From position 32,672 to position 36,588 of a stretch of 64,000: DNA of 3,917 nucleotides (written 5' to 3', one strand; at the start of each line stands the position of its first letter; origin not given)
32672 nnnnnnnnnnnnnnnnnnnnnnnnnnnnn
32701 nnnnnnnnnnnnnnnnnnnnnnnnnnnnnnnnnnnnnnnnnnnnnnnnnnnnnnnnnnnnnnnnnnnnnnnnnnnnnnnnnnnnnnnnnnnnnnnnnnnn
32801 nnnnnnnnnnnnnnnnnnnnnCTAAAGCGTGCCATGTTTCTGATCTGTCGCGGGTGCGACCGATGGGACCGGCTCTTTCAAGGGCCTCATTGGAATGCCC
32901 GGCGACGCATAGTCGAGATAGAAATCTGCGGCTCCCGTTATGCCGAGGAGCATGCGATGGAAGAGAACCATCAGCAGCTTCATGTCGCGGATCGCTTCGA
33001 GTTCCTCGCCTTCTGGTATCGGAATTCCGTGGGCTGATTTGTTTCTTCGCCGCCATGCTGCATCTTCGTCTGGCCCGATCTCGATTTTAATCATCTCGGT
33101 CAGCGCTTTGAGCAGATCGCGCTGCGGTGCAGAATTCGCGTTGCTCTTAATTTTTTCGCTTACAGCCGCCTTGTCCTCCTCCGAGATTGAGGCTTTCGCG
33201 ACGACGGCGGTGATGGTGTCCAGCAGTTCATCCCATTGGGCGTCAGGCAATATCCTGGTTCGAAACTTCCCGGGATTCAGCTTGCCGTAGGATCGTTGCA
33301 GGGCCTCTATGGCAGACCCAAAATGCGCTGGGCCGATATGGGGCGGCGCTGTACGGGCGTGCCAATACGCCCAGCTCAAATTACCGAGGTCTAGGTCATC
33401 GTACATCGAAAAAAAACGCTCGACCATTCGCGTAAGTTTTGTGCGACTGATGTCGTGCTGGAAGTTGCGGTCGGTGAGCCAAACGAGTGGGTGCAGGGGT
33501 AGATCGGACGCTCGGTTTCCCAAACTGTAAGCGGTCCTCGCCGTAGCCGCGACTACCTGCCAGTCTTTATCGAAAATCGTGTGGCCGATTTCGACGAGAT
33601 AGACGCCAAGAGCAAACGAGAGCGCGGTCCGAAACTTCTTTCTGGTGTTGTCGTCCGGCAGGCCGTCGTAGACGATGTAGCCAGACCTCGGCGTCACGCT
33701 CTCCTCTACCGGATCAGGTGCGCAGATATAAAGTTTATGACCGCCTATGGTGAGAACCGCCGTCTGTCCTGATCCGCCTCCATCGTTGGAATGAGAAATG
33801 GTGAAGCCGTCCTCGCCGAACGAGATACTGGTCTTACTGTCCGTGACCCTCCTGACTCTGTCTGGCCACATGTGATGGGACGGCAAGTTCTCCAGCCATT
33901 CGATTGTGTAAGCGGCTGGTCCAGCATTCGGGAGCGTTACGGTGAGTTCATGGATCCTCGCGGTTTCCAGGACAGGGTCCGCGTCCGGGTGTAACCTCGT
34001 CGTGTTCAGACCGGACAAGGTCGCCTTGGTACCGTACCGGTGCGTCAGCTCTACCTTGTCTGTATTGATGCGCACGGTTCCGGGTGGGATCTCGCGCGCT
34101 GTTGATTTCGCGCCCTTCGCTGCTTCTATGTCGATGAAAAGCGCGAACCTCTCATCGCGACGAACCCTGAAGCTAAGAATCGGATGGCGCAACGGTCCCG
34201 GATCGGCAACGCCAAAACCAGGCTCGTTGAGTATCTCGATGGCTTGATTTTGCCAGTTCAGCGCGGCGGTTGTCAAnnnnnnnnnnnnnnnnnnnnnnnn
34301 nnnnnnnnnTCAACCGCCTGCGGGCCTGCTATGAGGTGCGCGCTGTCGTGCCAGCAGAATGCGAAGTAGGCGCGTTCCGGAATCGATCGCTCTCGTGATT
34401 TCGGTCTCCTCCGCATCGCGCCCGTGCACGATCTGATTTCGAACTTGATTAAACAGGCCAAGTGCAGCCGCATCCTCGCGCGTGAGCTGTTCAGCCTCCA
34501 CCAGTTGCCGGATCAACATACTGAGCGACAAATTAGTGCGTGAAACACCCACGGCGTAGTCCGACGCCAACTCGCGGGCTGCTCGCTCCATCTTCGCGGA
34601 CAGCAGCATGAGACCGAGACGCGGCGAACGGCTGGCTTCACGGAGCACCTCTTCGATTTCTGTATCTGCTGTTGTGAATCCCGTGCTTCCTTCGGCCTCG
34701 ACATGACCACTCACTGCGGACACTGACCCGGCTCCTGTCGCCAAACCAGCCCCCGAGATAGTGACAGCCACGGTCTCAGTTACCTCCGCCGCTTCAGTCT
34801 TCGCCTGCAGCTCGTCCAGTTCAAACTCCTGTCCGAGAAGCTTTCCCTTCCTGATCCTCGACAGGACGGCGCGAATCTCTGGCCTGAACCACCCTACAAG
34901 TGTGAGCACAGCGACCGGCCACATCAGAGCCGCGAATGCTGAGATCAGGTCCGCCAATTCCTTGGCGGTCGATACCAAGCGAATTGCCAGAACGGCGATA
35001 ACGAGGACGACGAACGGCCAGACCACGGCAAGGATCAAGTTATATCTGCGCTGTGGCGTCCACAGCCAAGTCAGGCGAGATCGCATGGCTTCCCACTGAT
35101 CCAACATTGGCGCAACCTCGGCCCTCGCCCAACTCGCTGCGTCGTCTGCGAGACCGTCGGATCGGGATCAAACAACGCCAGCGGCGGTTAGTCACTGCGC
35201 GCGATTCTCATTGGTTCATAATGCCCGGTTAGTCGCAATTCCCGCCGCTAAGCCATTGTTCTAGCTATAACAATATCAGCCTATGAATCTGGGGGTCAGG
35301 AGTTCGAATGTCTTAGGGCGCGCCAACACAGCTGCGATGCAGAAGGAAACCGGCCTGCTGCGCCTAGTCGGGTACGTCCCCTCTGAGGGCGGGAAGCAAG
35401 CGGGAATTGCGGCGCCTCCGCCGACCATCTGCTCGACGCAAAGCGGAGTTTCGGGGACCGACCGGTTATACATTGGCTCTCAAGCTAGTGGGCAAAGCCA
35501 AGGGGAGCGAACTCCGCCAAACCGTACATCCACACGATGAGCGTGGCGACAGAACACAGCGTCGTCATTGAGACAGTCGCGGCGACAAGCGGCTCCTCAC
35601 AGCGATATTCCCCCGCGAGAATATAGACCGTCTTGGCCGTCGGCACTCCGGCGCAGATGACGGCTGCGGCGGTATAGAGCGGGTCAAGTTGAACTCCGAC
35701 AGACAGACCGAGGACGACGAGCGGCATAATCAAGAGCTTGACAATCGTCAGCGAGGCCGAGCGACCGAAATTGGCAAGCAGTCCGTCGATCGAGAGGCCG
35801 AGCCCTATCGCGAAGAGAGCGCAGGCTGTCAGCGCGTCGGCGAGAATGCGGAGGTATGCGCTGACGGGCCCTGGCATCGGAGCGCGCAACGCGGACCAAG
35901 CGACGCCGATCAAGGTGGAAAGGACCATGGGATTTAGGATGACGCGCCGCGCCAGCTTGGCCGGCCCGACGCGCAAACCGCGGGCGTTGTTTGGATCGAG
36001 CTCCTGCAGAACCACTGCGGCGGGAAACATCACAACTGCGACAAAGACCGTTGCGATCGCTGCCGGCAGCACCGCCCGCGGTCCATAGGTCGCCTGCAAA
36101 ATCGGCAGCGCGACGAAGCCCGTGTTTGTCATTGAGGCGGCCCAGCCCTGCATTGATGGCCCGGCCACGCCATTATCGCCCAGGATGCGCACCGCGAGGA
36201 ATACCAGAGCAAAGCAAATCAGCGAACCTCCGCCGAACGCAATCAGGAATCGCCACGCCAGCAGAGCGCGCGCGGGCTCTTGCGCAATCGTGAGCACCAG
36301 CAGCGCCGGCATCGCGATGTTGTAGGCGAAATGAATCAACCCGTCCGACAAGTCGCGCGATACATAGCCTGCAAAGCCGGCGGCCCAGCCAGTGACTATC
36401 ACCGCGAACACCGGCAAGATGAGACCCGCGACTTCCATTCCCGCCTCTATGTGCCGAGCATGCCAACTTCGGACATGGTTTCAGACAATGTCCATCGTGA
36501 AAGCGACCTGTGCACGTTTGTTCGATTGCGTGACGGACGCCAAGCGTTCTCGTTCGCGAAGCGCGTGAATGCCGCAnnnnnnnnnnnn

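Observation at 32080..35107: Three consecutive, architecturally different HEPN-motif genes: candidate new defence system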

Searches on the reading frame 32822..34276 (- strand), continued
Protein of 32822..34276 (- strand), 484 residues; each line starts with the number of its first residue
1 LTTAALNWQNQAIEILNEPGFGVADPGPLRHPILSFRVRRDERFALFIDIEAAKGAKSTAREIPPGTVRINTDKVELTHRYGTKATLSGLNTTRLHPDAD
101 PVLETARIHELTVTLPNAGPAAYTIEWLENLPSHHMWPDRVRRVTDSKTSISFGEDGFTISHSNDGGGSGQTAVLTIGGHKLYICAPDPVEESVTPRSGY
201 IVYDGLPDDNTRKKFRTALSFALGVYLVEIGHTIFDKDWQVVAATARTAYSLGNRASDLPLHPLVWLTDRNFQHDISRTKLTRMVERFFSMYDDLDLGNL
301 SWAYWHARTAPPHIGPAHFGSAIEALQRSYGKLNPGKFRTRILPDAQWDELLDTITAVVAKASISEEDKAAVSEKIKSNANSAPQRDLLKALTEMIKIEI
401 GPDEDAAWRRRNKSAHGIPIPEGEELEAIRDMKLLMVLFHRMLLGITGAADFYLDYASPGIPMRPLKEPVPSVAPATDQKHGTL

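Call 98: get_annotated_region(hit=H1, flank=5000)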
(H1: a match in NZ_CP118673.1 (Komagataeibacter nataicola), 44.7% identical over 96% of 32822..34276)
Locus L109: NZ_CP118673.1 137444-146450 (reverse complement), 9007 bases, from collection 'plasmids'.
description: Komagataeibacter nataicola strain DS12 plasmid pKNA08, complete sequence
organism: Komagataeibacter nataicola (NCBI taxid 265960)
taxonomy: Bacteria; Pseudomonadota; Alphaproteobacteria; Rhodospirillales; Acetobacteraceae; Komagataeibacter; Komagataeibacter nataicola
host: -; source: mixed culture,Kombucha tea culture; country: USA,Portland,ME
typing (MOB-suite, as given by PLSDB): conjugative; replicon rep_cluster_1336,rep_cluster_848; relaxase MOBF,MOBQ; mating-pair formation MPF_T
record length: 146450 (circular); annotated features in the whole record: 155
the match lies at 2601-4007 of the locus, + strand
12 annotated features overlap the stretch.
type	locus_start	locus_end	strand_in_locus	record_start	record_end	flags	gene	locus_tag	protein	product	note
CDS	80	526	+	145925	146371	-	-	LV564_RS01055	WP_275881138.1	hypothetical protein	-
CDS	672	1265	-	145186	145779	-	-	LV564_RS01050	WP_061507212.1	recombinase family protein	GO:0006310 - DNA recombination [Evidence IEA]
CDS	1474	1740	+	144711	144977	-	-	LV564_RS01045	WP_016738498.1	hypothetical protein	-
CDS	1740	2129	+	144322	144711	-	-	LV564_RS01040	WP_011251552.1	type II toxin-antitoxin system VapC family toxin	-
CDS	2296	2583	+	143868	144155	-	-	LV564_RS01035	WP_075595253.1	hypothetical protein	-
CDS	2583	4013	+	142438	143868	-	-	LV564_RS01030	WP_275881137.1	hypothetical protein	-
CDS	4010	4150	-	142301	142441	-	-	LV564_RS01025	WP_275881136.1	hypothetical protein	-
CDS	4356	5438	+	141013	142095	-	-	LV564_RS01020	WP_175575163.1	IS5 family transposase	-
CDS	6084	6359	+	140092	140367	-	frmR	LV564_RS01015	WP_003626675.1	formaldehyde-responsive transcriptional repressor FrmR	-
CDS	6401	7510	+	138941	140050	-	-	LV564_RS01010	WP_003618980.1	S-(hydroxymethyl)glutathione dehydrogenase/class III alcohol dehydrogenase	GO:0006113 - fermentation [Evidence IEA]; GO:0009404 - toxin metabolic process [Evidence IEA]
CDS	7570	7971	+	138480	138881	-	-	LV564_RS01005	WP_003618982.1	VOC family protein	-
CDS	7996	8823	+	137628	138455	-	fghA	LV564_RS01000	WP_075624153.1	S-formylglutathione hydrolase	GO:0046292 - formaldehyde metabolic process [Evidence IEA]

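Call 101: search_protein_representatives(alignment_id=A1)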
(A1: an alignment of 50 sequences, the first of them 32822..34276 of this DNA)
Query: 50 sequences, 480 profile positions. Proteins with E-value up to 0.001 (for the whole library): 1039; up to 1e-10: 740; up to 1e-30: 309. The best 150 are listed.
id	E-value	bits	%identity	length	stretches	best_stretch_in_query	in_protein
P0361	2.2e-200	683.0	-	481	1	3-478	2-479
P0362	2.2e-198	676.5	-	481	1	1-476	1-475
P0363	2.8e-190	649.7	-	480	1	1-476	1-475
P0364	9.2e-179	611.7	-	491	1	1-474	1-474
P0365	7.6e-169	579.0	-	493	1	2-478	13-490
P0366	1.8e-160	551.4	-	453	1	54-475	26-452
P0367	5.6e-153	526.7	-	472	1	7-474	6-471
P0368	6.8e-151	519.8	-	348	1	134-476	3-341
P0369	3.2e-150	517.6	-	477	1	1-474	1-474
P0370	2.4e-147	508.1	-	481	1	10-477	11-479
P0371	1.3e-142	492.5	-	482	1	4-477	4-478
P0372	2.7e-140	484.8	-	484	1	10-477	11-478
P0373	3.4e-138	477.9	-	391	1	5-351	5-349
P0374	5.6e-137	473.9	-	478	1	10-476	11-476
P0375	6.5e-136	470.4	-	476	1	1-475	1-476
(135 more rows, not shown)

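Call 118: search_protein_families(library=phrogs, proteins=[window:32822-34276:-, L049:6666-7217:+, L049:8006-8761:+, L101:4909-5685:+, L049:3519-4874:+], max_evalue=0.01)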
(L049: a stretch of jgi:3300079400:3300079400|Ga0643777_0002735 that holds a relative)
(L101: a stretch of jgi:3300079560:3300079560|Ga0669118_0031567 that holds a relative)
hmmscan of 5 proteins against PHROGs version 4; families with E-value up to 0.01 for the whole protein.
window:32822-34276:- (484 aa): 0 families

L049:6666-7217:+ (183 aa): 1 family
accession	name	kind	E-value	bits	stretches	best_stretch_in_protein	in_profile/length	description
phrog_5483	-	unknown function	3.5e-06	27.8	1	25-100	23-105/185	-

L049:8006-8761:+ (251 aa): 0 families

L101:4909-5685:+ (258 aa): 1 family
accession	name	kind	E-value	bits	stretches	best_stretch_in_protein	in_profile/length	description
phrog_7965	-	unknown function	0.0099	17.1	0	124-162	58-97/113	-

L049:3519-4874:+ (451 aa): 0 families

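Call 119: search_dna_similar(query=window:32822-34276:-, collection=phages, mode=protein, max_rows=10)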
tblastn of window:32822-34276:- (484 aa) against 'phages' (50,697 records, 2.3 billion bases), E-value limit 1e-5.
No match.

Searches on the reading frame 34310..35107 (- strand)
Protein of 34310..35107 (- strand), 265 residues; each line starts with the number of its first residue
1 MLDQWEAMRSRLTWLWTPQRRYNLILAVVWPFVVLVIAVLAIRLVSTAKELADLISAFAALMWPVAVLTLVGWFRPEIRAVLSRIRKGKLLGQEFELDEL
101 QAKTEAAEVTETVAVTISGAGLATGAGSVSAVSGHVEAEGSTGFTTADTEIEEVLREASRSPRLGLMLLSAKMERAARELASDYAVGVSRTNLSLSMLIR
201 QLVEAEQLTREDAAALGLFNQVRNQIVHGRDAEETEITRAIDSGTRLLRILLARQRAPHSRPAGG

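Call 4: search_protein_families(library=pfam, proteins=[window:34310-35107:-], max_evalue=1)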
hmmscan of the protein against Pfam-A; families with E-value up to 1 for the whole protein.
window:34310-35107:- (265 aa): 2 families
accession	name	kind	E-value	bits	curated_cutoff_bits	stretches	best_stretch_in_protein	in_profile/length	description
PF18731.6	HEPN_Swt1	-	0.00012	22.8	27.5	1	182-249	43-112/115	Swt1-like HEPN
PF18735.6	HEPN_RiboL-PSP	-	0.04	14.3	28.4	1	207-248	143-182/191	RiboL-PSP-HEPN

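Call 5: search_protein_families(library=padloc, proteins=[window:34310-35107:-], max_evalue=1)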
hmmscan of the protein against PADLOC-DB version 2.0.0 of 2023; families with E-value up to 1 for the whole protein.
window:34310-35107:- (265 aa): 1 family
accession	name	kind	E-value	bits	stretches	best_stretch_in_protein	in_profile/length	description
PDLC01825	CARF2--CARF_HEPN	-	0.0061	13.6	1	211-251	333-373/382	-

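Call 6: search_protein_families(library=ncbifam, proteins=[window:34310-35107:-], max_evalue=1)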
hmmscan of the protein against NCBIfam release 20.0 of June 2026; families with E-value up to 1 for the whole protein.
window:34310-35107:- (265 aa): 0 families

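Call 9: search_solved_structures(query=window:34310-35107:-, max_evalue=10)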
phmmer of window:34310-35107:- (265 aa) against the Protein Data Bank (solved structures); distinct sequences matched with E-value up to 10: 2.
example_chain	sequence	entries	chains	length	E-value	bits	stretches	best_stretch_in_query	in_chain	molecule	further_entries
6r6b_I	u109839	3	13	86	1.1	12.2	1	21-76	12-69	Surface presentation of antigens protein SpaQ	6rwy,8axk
1svj_A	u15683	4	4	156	1.2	12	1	93-159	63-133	Potassium-transporting ATPase B chain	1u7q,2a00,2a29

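Call 18: find_homologous_proteins(query=window:34310-35107:-)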
Query window:34310-35107:- (265 aa): 156 proteins with E <= 0.001 among 7400 candidates; the best 120 are listed.
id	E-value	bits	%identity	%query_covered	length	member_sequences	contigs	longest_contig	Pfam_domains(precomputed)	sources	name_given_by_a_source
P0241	3.9e-159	546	100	100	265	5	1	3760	-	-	-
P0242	1.4e-108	380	75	97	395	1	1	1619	-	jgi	jgi:hypothetical protein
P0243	1.5e-107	377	71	92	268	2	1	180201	-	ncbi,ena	-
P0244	2.4e-107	376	76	97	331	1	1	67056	-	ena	-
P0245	4.9e-106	372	72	94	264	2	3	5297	-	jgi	jgi:hypothetical protein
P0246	7.4e-105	368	73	92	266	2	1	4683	-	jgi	jgi:hypothetical protein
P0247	3.4e-102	359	74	92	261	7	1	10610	-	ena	-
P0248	6.7e-102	358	68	98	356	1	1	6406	-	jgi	jgi:hypothetical protein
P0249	1.1e-98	348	68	92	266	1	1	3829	-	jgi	jgi:hypothetical protein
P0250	3.8e-98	346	69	97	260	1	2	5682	-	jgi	jgi:hypothetical protein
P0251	3.9e-96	339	67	93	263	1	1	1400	-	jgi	jgi:hypothetical protein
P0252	2.3e-95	337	68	92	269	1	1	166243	-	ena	-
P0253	4.1e-91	323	66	89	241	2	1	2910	-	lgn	-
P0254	2.3e-90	321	65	92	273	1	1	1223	-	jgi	jgi:hypothetical protein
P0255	6.8e-90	319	63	98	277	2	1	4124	-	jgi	jgi:hypothetical protein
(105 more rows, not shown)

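Call 31: find_related_loci(query=A2, collection=metagenome_contigs, flank=6000)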
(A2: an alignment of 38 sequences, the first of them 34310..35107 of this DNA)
Query A2 (265 aa) in metagenome_contigs; peptide patterns used: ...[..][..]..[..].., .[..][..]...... (x = any residue, [..] = any of these).
148 stretches matched a pattern; 38 encode a relative of the query (tblastn E <= 1e-3); 38 distinct loci.
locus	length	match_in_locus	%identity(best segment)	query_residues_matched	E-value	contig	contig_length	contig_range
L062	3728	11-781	69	3-256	3e-100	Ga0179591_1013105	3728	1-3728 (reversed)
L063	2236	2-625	65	36-245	2e-82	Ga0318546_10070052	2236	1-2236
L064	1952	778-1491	60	3-245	8e-82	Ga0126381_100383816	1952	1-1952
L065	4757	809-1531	54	1-245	1e-75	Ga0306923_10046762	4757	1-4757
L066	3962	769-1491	54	1-245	9e-76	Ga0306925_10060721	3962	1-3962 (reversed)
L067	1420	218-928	57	1-245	6e-80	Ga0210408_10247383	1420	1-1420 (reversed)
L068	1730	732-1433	55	3-245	8e-79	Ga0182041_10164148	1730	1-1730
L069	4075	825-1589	53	3-259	8e-74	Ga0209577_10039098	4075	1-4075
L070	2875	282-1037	55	3-258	1e-73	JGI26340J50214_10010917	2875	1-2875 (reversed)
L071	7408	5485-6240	55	3-258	8e-73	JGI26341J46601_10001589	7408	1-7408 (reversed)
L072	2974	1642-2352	56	5-245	2e-72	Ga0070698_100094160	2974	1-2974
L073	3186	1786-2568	55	3-260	2e-69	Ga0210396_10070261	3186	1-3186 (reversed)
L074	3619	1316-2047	54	13-265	4e-68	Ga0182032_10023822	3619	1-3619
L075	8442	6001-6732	54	13-265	5e-68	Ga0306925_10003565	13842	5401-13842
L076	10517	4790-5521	54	13-265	5e-68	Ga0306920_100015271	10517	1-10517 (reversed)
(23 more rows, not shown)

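Call 36: find_encoding_contigs(protein=P0250, flank=6000, max_places=2)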
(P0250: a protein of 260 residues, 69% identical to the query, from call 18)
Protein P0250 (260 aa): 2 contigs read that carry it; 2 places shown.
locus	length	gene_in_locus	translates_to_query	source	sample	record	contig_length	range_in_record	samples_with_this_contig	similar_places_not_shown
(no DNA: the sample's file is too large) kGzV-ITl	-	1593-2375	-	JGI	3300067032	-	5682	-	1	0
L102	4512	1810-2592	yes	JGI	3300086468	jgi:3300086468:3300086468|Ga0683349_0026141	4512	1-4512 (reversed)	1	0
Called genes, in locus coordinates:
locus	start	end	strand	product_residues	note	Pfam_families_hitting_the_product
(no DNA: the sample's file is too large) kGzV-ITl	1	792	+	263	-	?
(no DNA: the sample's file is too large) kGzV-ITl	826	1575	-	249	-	-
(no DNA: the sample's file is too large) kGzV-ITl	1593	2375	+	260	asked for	-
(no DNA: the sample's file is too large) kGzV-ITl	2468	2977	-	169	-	-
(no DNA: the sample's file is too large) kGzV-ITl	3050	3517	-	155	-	-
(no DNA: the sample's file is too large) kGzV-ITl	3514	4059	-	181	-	-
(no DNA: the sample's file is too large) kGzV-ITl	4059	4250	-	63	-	-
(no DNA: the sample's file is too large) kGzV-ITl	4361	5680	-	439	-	?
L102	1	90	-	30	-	?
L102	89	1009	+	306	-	-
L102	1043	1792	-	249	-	-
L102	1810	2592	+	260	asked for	-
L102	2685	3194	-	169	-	-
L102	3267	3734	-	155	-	-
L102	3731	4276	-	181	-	-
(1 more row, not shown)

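Call 43: search_solved_structures(query=A2, max_evalue=10)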
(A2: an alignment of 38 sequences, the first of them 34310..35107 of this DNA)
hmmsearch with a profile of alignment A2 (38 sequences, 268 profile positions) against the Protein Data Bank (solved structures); distinct sequences matched with E-value up to 10: 7.
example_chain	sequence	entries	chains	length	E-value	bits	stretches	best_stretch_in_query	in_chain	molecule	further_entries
6v22_E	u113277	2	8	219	0.11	15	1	26-56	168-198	Calcium-activated potassium channel subunit beta-4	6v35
9czh_E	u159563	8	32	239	0.13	14.7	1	26-56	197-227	Large-conductance Ca2+-activated K+ channel beta2 subunit,Calcium-activated potassium chan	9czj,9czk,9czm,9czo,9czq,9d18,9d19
8fed_E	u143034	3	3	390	0.6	12.5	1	231-253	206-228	Virulence factor Mce family protein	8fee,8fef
9spj_ZB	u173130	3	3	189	0.64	12.4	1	164-212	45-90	40S ribosomal protein S9-A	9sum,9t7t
9xxw_A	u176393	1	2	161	1.2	11.5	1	79-154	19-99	predicted anti-CRISPR, ACZ01644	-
7vsi_A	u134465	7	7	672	2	10.8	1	25-81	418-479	Sodium/glucose cotransporter 2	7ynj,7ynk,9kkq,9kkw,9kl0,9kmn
8hb0_A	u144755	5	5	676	2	10.8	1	25-81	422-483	Sodium/glucose cotransporter 2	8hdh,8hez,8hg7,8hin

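Call 65: search_protein_families(library=pfam, alignment_id=A2, max_evalue=0.1)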
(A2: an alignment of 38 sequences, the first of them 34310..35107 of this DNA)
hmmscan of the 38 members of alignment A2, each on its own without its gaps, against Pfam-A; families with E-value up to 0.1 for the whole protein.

A. member 1, window:34310-35107:- (265 aa): 2 families
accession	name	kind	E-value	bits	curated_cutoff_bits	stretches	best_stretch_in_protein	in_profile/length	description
PF18731.6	HEPN_Swt1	-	0.00012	22.8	27.5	1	182-249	43-112/115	Swt1-like HEPN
PF18735.6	HEPN_RiboL-PSP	-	0.04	14.3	28.4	0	207-248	143-182/191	RiboL-PSP-HEPN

B. families by the number of members that match (of 38 scanned): 20 families
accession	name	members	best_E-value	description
PF18731.6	HEPN_Swt1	35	8.4e-06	Swt1-like HEPN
PF18735.6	HEPN_RiboL-PSP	24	0.00051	RiboL-PSP-HEPN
PF01934.22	HepT-like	21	0.0023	Ribonuclease HepT-like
PF04246.17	RseC_MucC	10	0.009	Positive regulator of sigma(E), RseC/MucC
PF03185.20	CaKB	5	0.0058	Calcium-activated potassium channel, beta subunit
PF13643.11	DUF4145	5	0.0074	Domain of unknown function (DUF4145)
PF19658.4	DUF6161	4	0.0089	Family of unknown function (DUF6161)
PF15971.10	Mannosyl_trans4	2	0.008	DolP-mannose mannosyltransferase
PF19943.4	DUF6405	1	0.022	Family of unknown function (DUF6405)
PF08733.15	PalH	1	0.036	PalH/RIM21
PF05639.16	Pup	1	0.037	Pup-like protein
PF06207.16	DUF1002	1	0.045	Protein of unknown function (DUF1002)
PF20185.3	DUF6548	1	0.046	Family of unknown function (DUF6548)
PF03977.18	OAD_beta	1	0.056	Na+-transporting oxaloacetate decarboxylase beta subunit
PF11292.14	DUF3093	1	0.066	Protein of unknown function (DUF3093)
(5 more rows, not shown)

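Call 75: find_encoding_contigs(protein=P0244, flank=5000, max_places=1)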
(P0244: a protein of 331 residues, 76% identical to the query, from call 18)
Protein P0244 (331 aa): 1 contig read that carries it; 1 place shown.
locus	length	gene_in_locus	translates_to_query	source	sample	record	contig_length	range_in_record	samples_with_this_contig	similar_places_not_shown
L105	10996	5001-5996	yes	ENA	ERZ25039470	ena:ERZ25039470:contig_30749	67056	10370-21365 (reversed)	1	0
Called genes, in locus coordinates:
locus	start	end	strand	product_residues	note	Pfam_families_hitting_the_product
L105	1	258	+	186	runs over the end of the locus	PF13808:DDE_Tnp_1_assoc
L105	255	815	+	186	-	-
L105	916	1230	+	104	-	-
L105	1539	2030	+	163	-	-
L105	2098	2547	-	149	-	PF00239:Resolvase, PF02796:HTH_7, PF13384:HTH_23 (weak)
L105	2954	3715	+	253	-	-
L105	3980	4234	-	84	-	-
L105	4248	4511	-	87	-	-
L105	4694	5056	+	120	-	-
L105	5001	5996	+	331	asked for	-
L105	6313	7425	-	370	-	PF04465:DUF499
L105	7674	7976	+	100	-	-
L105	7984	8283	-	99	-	PF01850:PIN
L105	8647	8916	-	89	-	PF10038:DUF2274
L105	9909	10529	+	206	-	PF18932:DUF5681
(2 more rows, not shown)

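Call 76: find_encoding_contigs(protein=P0243, flank=5000, max_places=1)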
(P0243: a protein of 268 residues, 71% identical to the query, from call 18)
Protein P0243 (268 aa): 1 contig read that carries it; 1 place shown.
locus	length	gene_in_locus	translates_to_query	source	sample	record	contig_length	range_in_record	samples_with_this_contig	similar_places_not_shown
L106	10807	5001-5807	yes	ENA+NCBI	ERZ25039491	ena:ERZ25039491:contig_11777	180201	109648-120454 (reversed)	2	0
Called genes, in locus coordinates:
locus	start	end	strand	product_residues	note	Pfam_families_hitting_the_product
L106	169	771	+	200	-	PF13432:TPR_16 (faint), PF08238:Sel1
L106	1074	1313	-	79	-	-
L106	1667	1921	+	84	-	-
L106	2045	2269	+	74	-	-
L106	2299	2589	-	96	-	PF08734:GYD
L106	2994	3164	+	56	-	-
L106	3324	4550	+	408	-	PF02113:Peptidase_S13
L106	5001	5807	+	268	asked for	-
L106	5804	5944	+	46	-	-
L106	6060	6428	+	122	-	PF13340:DUF4096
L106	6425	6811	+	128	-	PF01609:DDE_Tnp_1, PF13612:DDE_Tnp_1_3 (weak), PF13586:DDE_Tnp_1_2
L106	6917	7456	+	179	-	-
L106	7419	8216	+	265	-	-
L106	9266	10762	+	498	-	PF00665:rve (weak), PF22483:Mu-transpos_C_2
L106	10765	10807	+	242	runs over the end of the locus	PF01695:IstB_IS21, PF00308:Bac_DnaA (weak)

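Call 95: search_dna_similar(query=window:34310-35107:-, collection=plasmids, mode=protein, max_rows=15)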
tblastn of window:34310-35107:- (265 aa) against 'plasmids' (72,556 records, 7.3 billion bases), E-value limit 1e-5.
No match.

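Call 118: search_protein_families(library=phrogs, proteins=[window:34310-35107:-], max_evalue=0.01)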
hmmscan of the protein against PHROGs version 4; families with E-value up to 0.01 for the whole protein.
window:34310-35107:- (265 aa): 0 families

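Call 121: search_dna_similar(query=window:34310-35107:-, collection=phages, mode=protein, max_rows=10)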
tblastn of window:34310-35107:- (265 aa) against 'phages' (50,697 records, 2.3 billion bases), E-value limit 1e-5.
No match.

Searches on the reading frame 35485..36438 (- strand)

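Call 51: search_protein_families(library=pfam, proteins=[window:35485-36438:-], max_evalue=0.01)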
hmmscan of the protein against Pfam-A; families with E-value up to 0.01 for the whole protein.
window:35485-36438:- (317 aa): 2 families
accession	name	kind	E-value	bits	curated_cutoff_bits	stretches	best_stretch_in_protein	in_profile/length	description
PF03547.23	Mem_trans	-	2.3e-33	115.7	25.7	1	6-304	5-343/343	Membrane transport protein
PF01758.21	SBF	-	0.0016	18.6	24.3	1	209-308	9-115/191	Sodium Bile acid symporter family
